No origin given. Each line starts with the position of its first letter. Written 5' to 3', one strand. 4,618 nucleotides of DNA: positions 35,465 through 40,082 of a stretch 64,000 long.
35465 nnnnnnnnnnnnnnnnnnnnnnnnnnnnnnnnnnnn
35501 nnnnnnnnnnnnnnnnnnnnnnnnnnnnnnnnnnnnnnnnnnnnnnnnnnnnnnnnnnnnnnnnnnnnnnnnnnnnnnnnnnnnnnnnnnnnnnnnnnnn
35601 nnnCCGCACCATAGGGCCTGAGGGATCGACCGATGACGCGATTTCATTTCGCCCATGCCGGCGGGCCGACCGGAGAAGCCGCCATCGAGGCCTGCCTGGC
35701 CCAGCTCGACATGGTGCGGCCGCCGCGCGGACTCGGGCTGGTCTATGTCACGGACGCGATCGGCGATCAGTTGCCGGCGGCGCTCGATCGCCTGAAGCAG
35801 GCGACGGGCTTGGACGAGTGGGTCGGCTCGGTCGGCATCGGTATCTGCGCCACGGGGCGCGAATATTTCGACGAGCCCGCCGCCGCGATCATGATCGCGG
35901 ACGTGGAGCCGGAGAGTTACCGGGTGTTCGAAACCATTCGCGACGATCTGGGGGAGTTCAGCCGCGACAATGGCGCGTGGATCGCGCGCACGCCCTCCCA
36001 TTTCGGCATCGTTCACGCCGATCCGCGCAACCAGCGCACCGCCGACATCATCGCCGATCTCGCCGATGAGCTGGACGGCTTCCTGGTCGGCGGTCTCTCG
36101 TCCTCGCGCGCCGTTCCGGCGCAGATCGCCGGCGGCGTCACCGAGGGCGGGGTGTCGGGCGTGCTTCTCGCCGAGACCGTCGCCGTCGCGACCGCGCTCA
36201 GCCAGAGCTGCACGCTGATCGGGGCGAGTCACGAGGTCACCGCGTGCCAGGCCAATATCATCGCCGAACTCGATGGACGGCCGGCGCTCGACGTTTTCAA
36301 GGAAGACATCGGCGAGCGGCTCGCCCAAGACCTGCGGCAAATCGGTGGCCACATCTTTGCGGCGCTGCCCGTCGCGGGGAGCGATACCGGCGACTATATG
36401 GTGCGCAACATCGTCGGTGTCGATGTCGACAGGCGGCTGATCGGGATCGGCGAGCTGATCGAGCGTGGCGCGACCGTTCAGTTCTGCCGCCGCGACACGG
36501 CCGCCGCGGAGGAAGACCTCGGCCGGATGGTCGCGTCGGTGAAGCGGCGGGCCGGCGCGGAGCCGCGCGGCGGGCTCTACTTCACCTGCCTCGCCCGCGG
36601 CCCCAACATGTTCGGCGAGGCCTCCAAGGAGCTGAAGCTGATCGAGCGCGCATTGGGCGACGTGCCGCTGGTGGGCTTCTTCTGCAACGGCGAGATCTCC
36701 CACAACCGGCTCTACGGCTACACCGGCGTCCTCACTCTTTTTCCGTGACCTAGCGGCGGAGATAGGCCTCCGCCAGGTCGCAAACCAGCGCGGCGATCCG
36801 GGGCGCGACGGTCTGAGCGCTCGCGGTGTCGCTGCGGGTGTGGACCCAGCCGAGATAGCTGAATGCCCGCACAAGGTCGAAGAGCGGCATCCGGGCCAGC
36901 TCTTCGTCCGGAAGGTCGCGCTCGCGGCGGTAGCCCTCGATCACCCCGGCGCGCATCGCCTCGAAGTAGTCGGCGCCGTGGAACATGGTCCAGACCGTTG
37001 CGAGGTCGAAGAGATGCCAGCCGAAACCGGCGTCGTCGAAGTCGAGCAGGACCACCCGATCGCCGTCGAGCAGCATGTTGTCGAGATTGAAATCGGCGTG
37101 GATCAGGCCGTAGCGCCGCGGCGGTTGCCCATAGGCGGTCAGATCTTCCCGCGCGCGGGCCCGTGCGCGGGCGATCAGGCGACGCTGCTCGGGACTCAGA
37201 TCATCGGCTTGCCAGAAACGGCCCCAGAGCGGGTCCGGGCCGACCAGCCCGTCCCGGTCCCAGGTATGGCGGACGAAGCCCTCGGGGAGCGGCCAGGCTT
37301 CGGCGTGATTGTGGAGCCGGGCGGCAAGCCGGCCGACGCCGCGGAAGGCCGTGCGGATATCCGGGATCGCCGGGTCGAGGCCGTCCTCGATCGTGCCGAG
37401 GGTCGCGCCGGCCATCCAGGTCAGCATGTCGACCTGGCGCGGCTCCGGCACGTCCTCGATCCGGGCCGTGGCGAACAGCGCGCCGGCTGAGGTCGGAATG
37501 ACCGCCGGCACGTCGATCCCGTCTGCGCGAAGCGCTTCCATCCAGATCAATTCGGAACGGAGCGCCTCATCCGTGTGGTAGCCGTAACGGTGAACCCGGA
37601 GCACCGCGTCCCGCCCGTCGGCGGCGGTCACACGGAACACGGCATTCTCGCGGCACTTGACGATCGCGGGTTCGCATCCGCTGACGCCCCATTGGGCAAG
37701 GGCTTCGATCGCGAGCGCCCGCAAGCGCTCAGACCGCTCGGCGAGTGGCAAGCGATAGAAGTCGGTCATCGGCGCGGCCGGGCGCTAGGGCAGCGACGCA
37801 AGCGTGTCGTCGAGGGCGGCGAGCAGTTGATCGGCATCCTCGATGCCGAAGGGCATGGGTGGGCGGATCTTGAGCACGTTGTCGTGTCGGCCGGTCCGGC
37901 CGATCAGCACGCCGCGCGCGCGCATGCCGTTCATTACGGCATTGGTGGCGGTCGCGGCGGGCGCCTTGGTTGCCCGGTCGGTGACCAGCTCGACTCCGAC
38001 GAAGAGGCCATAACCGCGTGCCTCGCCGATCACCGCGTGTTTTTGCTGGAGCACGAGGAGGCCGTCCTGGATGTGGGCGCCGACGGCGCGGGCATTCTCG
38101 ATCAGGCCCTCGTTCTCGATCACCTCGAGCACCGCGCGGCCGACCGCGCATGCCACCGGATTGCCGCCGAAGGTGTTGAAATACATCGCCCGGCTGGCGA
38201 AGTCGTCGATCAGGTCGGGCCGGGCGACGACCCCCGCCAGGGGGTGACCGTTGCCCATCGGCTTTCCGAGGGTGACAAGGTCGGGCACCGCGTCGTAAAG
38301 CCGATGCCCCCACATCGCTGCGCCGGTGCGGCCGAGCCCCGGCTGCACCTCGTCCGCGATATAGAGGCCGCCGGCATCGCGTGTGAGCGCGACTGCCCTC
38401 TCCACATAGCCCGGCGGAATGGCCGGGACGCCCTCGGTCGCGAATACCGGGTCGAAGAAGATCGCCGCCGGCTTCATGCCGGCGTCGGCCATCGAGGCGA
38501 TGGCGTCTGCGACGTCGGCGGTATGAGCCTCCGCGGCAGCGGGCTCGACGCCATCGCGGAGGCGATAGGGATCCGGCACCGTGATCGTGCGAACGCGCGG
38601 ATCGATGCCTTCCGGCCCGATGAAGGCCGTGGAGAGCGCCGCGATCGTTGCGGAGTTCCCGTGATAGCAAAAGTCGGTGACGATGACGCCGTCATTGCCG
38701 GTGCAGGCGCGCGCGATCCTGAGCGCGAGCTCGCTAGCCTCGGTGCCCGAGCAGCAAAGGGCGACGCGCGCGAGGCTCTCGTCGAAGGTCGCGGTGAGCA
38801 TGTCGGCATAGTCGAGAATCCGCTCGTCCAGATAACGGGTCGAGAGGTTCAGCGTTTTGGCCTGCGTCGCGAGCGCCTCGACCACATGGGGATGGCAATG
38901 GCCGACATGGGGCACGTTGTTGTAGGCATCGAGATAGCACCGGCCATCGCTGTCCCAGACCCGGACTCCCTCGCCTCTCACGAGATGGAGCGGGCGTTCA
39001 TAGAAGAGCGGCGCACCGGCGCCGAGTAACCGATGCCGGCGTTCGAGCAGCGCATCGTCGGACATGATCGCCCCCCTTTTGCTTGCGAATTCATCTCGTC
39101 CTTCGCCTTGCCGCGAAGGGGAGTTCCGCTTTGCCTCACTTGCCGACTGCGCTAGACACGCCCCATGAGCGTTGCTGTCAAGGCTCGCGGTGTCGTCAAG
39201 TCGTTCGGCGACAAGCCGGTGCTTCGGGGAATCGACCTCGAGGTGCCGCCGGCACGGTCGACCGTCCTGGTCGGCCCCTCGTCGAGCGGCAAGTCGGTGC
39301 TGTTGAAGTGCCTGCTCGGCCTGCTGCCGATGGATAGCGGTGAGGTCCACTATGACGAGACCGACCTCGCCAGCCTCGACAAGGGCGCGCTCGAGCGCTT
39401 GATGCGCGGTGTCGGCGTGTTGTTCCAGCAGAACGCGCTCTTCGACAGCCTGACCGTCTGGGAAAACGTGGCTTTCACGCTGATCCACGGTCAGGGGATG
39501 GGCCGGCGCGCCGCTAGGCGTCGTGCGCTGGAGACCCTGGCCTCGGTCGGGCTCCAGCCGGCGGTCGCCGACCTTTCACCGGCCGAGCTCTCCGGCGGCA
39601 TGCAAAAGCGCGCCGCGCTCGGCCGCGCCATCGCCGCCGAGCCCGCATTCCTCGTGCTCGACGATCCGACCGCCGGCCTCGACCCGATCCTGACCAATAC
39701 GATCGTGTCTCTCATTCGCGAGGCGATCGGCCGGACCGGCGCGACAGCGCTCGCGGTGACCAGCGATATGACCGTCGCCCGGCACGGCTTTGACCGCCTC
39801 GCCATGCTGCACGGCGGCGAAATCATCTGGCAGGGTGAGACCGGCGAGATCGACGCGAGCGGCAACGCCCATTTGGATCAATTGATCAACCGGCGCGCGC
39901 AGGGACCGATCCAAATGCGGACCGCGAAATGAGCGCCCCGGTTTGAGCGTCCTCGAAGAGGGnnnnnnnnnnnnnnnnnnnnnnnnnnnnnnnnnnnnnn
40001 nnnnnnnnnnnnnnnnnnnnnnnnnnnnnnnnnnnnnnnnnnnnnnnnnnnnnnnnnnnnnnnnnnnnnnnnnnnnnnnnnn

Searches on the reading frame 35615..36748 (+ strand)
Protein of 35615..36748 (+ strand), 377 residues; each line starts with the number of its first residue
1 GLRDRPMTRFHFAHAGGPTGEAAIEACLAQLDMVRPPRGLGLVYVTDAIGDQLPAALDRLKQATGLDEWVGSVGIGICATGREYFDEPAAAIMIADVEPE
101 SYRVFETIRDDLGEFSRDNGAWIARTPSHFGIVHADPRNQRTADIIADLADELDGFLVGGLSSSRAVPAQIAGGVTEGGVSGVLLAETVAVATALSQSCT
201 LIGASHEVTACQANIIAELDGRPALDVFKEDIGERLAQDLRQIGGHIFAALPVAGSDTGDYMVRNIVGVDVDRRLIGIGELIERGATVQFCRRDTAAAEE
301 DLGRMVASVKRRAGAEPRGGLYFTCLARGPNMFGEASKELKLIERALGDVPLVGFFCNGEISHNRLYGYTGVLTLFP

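Call 39: search_protein_families(library=pfam, proteins=[window:35615-36748:+], max_evalue=0.00001)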
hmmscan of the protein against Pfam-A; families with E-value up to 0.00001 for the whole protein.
window:35615-36748:+ (377 aa): 2 families
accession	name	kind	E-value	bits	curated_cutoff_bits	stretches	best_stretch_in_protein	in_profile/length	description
PF08495.15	FIST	-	1.2e-25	91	23.2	1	40-222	2-189/189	FIST N domain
PF10442.14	FIST_C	-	2.5e-25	89.6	28.5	1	224-363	1-131/131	FIST C domain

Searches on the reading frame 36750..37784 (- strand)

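Call 39: search_protein_families(library=pfam, proteins=[window:36750-37784:-], max_evalue=0.00001)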
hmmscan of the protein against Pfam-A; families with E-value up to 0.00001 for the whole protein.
window:36750-37784:- (344 aa): 1 family
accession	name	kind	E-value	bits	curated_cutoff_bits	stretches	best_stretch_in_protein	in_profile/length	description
PF01636.29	APH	-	4.1e-26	92.6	23.2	1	45-289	9-231/239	Phosphotransferase enzyme family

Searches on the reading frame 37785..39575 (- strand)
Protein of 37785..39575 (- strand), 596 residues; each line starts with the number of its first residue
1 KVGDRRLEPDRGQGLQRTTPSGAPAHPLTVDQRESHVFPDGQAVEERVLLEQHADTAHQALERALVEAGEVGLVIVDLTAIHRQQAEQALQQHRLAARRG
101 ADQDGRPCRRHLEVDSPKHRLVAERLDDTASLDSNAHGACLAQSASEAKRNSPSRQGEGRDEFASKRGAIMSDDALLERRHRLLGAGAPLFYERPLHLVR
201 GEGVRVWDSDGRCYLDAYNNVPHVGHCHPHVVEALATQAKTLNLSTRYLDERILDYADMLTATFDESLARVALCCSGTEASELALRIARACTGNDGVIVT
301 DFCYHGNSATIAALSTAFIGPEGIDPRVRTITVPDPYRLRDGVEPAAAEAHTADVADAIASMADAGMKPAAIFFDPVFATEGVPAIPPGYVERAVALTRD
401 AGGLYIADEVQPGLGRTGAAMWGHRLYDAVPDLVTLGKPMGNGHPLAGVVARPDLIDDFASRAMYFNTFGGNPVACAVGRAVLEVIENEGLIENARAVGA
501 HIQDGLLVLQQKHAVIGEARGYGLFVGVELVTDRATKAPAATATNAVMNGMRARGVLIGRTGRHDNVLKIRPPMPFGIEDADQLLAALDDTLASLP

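Call 38: search_protein_families(library=pfam, proteins=[window:37785-39575:-], max_evalue=0.00001)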
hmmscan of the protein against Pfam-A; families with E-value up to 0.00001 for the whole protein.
window:37785-39575:- (596 aa): 1 family
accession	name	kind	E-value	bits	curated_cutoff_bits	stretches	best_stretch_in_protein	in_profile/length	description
PF00202.27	Aminotran_3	-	3.5e-74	250.3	30.5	1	196-591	11-402/403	Aminotransferase class-III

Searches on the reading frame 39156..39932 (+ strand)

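Call 84: search_protein_families(library=pfam, proteins=[window:39156-39932:+], max_evalue=0.0001)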
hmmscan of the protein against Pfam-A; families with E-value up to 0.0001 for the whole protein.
window:39156-39932:+ (258 aa): 2 families
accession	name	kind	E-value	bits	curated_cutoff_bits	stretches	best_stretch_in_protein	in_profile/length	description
PF00005.33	ABC_tran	-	1.9e-28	100.2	25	1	23-173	1-137/137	ABC transporter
PF13304.12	AAA_21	-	6.3e-10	40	27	0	140-202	233-297/304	AAA domain, putative AbiEii toxin, Type IV TA system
